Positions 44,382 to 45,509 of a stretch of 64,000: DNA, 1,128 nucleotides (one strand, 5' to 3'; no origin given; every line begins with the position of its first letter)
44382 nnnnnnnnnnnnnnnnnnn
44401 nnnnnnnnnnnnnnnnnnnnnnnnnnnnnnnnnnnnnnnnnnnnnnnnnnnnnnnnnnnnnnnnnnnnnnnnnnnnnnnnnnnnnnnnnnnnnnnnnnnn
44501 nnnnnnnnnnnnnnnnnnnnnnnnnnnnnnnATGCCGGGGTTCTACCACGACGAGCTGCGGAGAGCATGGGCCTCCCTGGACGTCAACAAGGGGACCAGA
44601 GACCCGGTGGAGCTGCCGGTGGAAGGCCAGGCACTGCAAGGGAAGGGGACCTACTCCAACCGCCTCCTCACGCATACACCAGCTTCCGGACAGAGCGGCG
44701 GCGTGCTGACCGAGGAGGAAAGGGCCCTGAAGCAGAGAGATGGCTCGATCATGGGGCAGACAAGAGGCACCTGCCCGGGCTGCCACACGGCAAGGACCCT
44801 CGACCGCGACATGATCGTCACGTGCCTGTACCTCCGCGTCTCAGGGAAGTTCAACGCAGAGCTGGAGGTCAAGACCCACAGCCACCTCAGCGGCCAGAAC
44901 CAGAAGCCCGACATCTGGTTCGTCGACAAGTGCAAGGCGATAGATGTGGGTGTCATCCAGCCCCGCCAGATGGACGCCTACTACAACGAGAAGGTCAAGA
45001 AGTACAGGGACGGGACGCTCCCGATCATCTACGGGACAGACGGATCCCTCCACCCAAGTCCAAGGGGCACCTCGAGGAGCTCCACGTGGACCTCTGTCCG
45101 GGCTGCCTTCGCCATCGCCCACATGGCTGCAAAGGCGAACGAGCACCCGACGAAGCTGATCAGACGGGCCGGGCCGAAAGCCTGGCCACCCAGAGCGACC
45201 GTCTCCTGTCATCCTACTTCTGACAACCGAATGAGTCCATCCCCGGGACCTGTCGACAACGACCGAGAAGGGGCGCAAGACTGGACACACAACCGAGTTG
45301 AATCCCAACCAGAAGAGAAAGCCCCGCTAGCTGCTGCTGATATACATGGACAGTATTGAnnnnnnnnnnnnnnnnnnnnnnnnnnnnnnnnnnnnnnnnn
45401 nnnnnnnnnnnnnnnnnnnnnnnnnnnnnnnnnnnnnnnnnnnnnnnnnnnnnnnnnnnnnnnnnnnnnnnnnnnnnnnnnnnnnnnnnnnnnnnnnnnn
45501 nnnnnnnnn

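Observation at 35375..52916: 17.5-kb palindromic module: perfect 7.29-kb inverted repeat around a 2.97-kb spacer, sitting between two tightly spaced core genes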

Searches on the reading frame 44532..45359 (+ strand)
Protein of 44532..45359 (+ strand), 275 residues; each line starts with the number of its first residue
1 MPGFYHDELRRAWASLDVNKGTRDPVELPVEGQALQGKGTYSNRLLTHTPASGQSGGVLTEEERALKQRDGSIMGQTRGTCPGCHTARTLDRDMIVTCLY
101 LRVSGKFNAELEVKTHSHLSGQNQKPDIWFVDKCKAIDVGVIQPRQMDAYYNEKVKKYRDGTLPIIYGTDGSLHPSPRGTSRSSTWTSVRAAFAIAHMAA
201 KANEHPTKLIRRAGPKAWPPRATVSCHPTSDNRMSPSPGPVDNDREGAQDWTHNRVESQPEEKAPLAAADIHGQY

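Call 6: search_protein_families(library=pfam, proteins=[window:44532-45359:+], max_evalue=0.01)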
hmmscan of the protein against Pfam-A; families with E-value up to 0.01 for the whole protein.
window:44532-45359:+ (275 aa): 0 families

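Call 46: search_protein_families(library=pfam, proteins=[window:44532-45356:+], max_evalue=1)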
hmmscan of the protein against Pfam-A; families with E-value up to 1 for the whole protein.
seq(275 aa): 0 families

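Call 55: find_related_loci(query=window:44532-45359:+, collection=metagenome_contigs, flank=10000)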
Query window:44532-45359:+ (275 aa) in metagenome_contigs; peptide patterns used: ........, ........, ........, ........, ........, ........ (x = any residue, [..] = any of these).
37 stretches matched a pattern, but none encodes a relative of the query by tblastn (E <= 1e-3).

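Call 61: search_solved_structures(query=window:44532-45359:+, max_evalue=1)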
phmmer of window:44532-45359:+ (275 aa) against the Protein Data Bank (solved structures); distinct sequences matched with E-value up to 1: 4.
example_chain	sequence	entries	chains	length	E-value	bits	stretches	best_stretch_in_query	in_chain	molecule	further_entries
6kka_A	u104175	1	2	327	0.1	15.2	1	8-60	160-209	Endo-1,4-beta-xylanase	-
6kjl_A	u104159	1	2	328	0.1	15.2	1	8-60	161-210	Endo-1,4-beta-xylanase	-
2dcj_A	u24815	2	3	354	0.12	15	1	8-60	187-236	xylanase J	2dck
2nqy_A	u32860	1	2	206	0.67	12.6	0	11-45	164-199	FAMILY 11 XYLANASE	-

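Call 89: search_protein_representatives(protein=window:44532-45359:+)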
Query: 275 residues. Proteins with E-value up to 0.001 (for the whole library): 55; up to 1e-10: 27; up to 1e-30: 7. The best 55 are listed.
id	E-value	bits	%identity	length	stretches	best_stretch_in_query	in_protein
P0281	6.9e-98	343.9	90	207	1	108-275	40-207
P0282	5.4e-49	183.5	91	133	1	1-93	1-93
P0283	3.5e-45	171.0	82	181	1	81-178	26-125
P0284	4.7e-35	137.8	70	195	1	35-150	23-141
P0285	5.1e-34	134.4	62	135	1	94-219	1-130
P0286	6.8e-34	134.0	66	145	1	1-112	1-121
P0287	4.3e-32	128.0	81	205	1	1-92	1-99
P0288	1.8e-30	122.8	63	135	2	80-149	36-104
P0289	2.7e-28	115.6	38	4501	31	4-57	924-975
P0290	3.1e-28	115.4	64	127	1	92-188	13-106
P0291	2.3e-26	109.3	83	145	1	1-65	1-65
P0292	2.0e-24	102.9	57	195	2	18-94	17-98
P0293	8.0e-23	97.6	44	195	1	1-179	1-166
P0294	2.9e-21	92.5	90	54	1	139-188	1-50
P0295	2.3e-17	79.7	53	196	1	97-178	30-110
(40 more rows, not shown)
